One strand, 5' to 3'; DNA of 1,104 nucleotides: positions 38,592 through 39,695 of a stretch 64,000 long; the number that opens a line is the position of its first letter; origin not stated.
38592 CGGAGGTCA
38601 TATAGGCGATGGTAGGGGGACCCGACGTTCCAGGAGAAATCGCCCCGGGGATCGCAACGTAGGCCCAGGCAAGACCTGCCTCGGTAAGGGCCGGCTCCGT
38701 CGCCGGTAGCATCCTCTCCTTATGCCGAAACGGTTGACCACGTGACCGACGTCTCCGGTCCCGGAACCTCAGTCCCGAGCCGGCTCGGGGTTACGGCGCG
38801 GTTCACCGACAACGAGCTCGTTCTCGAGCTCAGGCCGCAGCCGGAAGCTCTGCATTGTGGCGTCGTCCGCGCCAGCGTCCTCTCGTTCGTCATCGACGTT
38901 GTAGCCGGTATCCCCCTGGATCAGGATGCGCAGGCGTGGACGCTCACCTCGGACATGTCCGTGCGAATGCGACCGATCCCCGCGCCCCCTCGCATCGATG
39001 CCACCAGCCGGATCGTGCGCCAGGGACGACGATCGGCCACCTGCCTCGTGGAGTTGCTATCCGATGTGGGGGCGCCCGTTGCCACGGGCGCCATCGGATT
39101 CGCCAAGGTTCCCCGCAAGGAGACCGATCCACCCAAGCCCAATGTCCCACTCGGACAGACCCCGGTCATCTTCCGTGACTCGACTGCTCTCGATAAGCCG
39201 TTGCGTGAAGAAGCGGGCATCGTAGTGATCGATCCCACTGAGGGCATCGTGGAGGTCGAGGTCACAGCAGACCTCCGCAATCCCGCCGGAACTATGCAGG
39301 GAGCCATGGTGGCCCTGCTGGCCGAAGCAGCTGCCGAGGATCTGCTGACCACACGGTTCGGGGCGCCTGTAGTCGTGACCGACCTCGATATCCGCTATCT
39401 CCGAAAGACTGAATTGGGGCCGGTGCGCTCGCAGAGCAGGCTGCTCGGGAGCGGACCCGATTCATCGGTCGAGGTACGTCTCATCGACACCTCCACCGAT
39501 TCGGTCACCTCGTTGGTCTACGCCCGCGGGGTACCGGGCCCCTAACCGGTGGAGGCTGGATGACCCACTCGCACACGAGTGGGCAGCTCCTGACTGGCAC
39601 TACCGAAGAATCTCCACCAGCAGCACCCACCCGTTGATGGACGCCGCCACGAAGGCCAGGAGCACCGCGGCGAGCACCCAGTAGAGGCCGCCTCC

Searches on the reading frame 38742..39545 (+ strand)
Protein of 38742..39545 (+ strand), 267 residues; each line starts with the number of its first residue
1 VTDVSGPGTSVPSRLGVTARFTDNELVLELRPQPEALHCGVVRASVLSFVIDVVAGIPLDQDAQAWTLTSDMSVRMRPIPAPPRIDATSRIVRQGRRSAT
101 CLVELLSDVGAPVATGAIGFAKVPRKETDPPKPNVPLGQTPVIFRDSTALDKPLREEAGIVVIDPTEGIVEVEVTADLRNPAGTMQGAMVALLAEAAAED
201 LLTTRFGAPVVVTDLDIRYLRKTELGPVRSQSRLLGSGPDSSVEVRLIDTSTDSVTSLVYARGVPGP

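Call 7: search_protein_families(library=ncbifam, proteins=[window:38742-39545:+])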
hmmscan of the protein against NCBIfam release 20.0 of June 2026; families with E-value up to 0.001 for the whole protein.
window:38742-39545:+ (267 aa): 2 families
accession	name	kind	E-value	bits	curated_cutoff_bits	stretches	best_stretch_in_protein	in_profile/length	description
TIGR00369.1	unchar_dom_1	domain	3.6e-08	33.5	36.6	1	159-243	7-95/117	hotdog fold thioesterase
NF007607.0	PRK10254.1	equivalog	0.0009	19.3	237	0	155-249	21-120/137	proofreading thioesterase EntH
